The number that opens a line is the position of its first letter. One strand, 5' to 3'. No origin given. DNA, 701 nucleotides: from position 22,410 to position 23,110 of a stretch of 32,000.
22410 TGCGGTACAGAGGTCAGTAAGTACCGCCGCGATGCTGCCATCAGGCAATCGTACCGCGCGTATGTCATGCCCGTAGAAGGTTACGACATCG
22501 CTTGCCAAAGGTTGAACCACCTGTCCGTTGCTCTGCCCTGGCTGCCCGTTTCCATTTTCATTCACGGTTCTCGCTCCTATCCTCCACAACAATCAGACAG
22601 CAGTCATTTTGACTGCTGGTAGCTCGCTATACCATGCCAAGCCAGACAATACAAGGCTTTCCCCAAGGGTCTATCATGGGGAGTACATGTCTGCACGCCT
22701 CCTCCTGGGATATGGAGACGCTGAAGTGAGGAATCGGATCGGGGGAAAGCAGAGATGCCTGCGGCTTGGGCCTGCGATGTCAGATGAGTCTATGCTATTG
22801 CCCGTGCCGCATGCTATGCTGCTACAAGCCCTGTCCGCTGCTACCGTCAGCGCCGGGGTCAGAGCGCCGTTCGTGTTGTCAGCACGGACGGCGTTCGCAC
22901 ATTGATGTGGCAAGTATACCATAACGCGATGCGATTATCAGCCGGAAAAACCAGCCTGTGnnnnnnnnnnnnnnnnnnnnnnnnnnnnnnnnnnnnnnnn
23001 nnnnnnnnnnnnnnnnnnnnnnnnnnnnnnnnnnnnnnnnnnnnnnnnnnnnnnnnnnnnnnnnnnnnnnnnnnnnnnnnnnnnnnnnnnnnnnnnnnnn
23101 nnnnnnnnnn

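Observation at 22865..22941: Third copy of the promoter on a P22-antirepressor-type gene, with the shared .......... box inverted and embedded in an 11-bp dyad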

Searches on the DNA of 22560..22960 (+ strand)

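Call 68: build_rna_model(alignment_id=A6, structure=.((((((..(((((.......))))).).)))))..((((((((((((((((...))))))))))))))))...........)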
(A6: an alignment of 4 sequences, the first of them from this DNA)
Model R1 built from alignment A6 (4 sequences, 82 columns); structure: as given.
model positions 81; base pairs 27; branch points 1; effective number of sequences 1.68; information 0.7 bits per position. Calibrated on 0.2 Mb of random sequence (short: E-values are rough).
structure used (alignment columns):
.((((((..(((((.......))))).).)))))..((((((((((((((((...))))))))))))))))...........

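Call 69: search_with_rna_model(model_id=R1, sources=[window, L002, L003, L004, L016, L017, L018, L019, L020, L021, L022, L023, L144, L145, L146, L147, L148, L149, L150, L151, L152, L153, L154, L155, L156, L157, L158, L159, L160, L161, L162, L163, L164, L165, L166, L167], max_evalue=1, show_alignments=0)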
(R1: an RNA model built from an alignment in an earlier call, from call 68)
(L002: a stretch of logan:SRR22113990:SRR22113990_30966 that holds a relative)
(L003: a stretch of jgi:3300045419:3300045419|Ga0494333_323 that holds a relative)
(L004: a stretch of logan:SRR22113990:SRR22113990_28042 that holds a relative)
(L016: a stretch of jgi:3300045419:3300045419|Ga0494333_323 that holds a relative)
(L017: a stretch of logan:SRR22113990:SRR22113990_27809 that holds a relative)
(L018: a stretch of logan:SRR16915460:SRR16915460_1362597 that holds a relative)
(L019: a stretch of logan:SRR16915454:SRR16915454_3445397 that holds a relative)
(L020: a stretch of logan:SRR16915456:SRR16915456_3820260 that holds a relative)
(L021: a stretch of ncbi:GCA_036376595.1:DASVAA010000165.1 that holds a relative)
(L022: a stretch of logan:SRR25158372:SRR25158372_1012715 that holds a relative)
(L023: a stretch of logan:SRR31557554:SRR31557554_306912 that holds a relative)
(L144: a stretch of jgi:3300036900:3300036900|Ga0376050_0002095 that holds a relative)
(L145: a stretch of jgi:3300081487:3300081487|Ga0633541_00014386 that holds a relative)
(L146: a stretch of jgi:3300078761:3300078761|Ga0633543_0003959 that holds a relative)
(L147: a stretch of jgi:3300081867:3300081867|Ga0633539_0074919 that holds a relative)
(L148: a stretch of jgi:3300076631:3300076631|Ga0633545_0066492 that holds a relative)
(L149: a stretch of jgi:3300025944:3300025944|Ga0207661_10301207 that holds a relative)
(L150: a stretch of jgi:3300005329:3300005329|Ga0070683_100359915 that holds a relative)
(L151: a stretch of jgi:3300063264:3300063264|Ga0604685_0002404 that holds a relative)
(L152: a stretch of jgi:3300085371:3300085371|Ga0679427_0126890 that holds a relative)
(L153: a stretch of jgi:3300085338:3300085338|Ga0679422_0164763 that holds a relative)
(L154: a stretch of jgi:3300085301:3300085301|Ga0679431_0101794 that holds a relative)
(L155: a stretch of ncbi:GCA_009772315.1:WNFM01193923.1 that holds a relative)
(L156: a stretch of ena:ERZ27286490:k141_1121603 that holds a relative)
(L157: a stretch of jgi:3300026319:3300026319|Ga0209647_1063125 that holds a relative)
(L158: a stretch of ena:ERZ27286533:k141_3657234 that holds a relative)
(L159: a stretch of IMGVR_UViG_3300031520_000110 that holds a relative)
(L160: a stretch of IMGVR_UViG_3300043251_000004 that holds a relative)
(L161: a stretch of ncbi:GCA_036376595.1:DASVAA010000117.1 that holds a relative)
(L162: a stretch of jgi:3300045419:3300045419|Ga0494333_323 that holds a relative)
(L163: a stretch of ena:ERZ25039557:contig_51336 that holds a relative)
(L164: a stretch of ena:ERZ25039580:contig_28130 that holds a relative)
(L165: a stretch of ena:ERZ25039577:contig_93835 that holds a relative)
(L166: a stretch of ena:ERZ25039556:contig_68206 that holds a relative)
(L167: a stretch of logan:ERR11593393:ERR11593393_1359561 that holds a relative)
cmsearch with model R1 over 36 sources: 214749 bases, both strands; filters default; matches with E-value up to 1: 30.
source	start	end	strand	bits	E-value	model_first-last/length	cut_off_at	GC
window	22827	22907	+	93.2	2.5e-19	1-81/81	no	0.65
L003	11282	11362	-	93.2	2.5e-19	1-81/81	no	0.65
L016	9359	9439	-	91.1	7.9e-19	1-81/81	no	0.64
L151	2168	2248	-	84.9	2.2e-17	1-81/81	no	0.67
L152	1397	1477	-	84.9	2.2e-17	1-81/81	no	0.67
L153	683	763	-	84.9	2.2e-17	1-81/81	no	0.67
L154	475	555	-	84.9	2.2e-17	1-81/81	no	0.67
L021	3787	3864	-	79.2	4.5e-16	1-81/81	no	0.68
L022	177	254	-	79.2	4.5e-16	1-81/81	no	0.68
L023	1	72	-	69.9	6.4e-14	1-74/81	3'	0.71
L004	4544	4603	-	63.1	2.5e-12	22-81/81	5'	0.65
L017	1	38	-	40.7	3.7e-07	1-38/81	3'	0.71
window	14208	14287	+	38.1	1.5e-06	1-81/81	no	0.68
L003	19902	19981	-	38.1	1.5e-06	1-81/81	no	0.68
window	21520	21598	+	36.5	3.5e-06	1-81/81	no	0.67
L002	1240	1318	-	36.5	3.5e-06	1-81/81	no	0.67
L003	12591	12669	-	36.5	3.5e-06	1-81/81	no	0.67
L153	694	728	+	22.7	0.0054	36-70/81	no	0.63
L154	486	520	+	22.7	0.0054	36-70/81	no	0.63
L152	1408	1442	+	22.7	0.0054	36-70/81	no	0.63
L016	16866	16936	+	15.9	0.21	1-81/81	no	0.69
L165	4490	4555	-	13.7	0.66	1-81/81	no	0.73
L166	2653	2718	-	13.7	0.66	1-81/81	no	0.73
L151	2216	2325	+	13.3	0.83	1-81/81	no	0.66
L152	1446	1475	+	13.2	0.85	3-32/81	no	0.8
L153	732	761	+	13.2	0.85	3-32/81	no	0.8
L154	524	553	+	13.2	0.85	3-32/81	no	0.8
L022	221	267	+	13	0.94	1-81/81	no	0.6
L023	39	85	+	13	0.94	1-81/81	no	0.6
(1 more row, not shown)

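Call 70: search_with_rna_model(model_id=R1, source=window, max_evalue=0.01, show_alignments=3)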
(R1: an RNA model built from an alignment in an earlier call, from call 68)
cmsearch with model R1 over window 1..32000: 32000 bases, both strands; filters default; matches with E-value up to 0.01: 3.
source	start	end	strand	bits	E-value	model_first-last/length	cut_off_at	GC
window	22827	22907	+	93.2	3.8e-20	1-81/81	no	0.65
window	14208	14287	+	38.1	2.2e-07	1-81/81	no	0.68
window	21520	21598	+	36.5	5.3e-07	1-81/81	no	0.67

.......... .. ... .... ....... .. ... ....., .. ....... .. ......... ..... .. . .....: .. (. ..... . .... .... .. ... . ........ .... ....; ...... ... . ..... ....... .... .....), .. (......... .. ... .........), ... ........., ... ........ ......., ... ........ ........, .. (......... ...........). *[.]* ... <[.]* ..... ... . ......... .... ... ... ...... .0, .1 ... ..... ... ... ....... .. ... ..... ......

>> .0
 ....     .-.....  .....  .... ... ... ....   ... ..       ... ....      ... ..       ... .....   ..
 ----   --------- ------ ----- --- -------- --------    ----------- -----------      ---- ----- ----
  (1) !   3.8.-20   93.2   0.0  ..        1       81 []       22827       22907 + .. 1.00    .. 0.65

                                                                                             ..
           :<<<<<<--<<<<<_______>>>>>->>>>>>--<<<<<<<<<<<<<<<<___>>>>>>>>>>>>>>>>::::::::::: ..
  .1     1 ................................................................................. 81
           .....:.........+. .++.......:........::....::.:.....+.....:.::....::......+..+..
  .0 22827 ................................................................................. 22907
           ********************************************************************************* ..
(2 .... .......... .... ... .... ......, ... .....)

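Call 76: search_with_rna_model(model_id=R1, sources=[L024, L025, L026, L027, L028, L029, L030, L031, L032, L033, L034, L035, L036, L037, L038, L039, L040, L041, L042, L043, L044, L045, L046, L047, L048, L049, L050, L051, L052, L053, L054, L055, L056, L057, L058, L059, L060, L061, L062, L063, L064, L065, L066, L067, L068, L069, L070, L071, L072, L073, L074, L075, L076, L077, L078, L079, L080, L081, L082, L083, L084, L085, L086, L087, L088, L089, L090, L091, L092, L093, L094, L095, L096, L097, L098, L099, L100, L101, L102, L103, L104, L105, L106, L107, L108, L109, L110, L111, L112, L113, L114, L115, L116, L117, L118, L119, L120, L121, L122, L123], max_evalue=0.01)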
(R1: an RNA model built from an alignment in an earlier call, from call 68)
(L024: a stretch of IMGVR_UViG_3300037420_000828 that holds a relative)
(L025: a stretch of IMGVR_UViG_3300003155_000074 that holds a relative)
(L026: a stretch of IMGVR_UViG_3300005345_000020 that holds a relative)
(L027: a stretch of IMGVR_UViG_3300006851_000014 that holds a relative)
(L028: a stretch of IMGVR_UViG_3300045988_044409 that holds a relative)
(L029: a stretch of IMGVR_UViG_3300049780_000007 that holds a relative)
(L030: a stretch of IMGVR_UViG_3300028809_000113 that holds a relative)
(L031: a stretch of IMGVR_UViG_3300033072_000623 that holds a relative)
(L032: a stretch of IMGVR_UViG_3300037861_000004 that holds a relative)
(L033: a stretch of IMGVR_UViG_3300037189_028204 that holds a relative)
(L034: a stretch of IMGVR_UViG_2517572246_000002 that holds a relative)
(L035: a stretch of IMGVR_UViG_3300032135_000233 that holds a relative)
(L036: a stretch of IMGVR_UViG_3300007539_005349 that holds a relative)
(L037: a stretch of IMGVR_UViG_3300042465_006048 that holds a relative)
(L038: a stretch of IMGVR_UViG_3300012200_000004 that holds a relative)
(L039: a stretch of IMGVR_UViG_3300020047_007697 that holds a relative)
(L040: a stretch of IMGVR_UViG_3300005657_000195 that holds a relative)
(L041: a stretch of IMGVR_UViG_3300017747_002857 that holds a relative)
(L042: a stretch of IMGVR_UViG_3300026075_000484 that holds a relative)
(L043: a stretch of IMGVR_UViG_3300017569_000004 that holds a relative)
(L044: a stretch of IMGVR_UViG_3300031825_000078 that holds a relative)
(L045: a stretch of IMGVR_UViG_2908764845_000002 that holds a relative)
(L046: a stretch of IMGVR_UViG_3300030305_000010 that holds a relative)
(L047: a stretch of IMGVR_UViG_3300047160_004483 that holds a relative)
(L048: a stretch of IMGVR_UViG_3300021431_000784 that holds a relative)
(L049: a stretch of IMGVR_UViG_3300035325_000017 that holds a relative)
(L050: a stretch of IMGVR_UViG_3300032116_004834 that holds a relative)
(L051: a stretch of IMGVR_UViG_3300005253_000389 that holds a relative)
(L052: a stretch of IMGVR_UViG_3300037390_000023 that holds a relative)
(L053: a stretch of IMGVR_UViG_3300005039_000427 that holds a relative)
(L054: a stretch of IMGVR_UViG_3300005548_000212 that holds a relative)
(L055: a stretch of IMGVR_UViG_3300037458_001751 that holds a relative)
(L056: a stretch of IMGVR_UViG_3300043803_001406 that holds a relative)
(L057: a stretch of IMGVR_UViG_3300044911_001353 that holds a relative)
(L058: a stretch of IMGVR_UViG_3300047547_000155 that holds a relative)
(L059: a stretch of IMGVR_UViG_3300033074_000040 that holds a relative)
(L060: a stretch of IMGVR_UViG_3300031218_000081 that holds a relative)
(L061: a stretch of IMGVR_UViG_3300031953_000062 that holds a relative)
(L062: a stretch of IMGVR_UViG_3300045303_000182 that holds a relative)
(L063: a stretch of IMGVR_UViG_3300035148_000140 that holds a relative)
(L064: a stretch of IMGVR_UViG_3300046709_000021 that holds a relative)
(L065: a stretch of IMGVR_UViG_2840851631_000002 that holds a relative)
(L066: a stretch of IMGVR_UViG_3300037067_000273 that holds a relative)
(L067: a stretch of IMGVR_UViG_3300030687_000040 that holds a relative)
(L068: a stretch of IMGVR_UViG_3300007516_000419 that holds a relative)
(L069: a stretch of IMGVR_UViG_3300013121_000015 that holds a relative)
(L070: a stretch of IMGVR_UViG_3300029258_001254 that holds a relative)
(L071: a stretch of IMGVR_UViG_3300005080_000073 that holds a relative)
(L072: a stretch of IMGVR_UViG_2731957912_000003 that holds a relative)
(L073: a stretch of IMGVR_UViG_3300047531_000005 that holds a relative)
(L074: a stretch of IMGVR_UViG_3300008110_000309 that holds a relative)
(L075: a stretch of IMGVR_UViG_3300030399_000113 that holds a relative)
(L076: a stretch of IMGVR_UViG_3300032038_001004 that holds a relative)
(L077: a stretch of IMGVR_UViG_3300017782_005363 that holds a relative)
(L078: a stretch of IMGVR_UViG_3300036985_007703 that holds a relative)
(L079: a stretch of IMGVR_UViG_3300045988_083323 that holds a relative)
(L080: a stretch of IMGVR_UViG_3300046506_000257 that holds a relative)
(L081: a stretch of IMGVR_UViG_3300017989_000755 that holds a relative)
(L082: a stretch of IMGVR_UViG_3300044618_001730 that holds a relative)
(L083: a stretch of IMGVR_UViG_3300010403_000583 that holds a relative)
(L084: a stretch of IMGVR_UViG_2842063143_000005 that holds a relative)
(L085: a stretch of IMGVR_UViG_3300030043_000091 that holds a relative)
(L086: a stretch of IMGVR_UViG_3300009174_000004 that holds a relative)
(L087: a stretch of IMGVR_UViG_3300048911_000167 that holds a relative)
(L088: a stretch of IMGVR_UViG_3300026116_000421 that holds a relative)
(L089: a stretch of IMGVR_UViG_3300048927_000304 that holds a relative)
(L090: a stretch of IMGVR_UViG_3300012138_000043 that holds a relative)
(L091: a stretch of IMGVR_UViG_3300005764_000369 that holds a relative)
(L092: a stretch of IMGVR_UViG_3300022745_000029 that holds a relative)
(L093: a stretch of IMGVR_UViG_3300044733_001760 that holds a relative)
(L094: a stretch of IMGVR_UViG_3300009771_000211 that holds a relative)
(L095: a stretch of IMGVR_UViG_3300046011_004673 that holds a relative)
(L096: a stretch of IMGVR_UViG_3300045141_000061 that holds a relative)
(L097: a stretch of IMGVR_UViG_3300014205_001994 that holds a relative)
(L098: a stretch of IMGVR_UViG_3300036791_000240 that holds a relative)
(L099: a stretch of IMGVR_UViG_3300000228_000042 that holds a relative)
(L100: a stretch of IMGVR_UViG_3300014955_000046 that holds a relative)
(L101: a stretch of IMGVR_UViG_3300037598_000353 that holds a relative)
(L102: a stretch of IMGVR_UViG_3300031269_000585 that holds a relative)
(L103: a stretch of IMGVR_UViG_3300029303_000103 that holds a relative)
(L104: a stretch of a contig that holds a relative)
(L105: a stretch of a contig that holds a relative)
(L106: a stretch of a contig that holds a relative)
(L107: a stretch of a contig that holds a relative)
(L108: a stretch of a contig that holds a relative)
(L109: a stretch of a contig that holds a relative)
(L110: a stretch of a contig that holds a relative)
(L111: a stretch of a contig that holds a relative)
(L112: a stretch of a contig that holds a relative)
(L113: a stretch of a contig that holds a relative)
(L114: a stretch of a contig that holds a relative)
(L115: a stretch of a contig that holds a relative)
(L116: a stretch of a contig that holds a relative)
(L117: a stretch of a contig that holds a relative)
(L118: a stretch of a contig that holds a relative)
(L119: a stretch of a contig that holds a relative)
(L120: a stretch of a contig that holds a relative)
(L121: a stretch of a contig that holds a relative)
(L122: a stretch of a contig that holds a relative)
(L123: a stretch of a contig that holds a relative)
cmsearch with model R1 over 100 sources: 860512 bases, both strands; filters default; matches with E-value up to 0.01: 0.
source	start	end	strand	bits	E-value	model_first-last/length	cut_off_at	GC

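Call 80: search_with_rna_model(model_id=R1, sources=[L003, L016, L021, L151], filters=off, max_evalue=0.05, make_alignment=true)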
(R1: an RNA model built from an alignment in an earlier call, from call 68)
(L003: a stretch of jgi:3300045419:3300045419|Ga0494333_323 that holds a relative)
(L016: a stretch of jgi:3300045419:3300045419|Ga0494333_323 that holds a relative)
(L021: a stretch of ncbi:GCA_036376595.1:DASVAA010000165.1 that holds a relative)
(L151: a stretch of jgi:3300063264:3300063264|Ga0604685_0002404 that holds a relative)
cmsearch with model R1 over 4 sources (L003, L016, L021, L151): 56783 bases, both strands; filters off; matches with E-value up to 0.05: 9.
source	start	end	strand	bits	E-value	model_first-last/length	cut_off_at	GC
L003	11282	11362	-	93.2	6.7e-20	1-81/81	no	0.65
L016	9359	9439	-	91.1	2.1e-19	1-81/81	no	0.64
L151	2168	2248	-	84.9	5.7e-18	1-81/81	no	0.67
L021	3787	3864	-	79.2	1.2e-16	1-81/81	no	0.68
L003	19902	19981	-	38.1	3.9e-07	1-81/81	no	0.68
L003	12591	12669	-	36.5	9.3e-07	1-81/81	no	0.67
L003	318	397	-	28.9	5.2e-05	1-81/81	no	0.66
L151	2179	2213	+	22.7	0.0014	36-70/81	no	0.63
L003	11293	11327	+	18.7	0.012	36-70/81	no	0.66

Alignment A7: 9 matches aligned to the model, 86 columns, each read 5' to 3' on its own strand. Consensus structure (alignment columns), stored with it:
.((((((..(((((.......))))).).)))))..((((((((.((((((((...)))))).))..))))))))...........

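Call 81: search_with_rna_model(model_id=R1, sources=[L003, L016, L021, L151], filters=off, max_evalue=0.001, make_alignment=true, show_alignments=0)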
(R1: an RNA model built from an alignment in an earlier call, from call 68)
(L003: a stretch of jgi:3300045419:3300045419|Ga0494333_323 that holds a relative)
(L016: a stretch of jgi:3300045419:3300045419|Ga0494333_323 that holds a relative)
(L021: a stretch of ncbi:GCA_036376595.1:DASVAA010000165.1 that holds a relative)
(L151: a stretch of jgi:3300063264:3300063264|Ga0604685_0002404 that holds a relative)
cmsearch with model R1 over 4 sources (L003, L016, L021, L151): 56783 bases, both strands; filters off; matches with E-value up to 0.001: 7.
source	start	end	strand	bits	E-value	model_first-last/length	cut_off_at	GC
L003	11282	11362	-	93.2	6.7e-20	1-81/81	no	0.65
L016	9359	9439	-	91.1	2.1e-19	1-81/81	no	0.64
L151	2168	2248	-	84.9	5.7e-18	1-81/81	no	0.67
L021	3787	3864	-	79.2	1.2e-16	1-81/81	no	0.68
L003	19902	19981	-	38.1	3.9e-07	1-81/81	no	0.68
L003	12591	12669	-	36.5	9.3e-07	1-81/81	no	0.67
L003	318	397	-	28.9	5.2e-05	1-81/81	no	0.66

Alignment A8: 7 matches aligned to the model, 86 columns, each read 5' to 3' on its own strand. Consensus structure (alignment columns), stored with it:
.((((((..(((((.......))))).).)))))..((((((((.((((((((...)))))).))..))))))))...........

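Call 86: search_dna_similar(query=window:22560-22960:+, collection=phages, mode=distant, max_evalue=0.01, max_rows=10)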
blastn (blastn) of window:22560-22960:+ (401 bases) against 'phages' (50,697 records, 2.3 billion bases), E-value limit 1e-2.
No match.
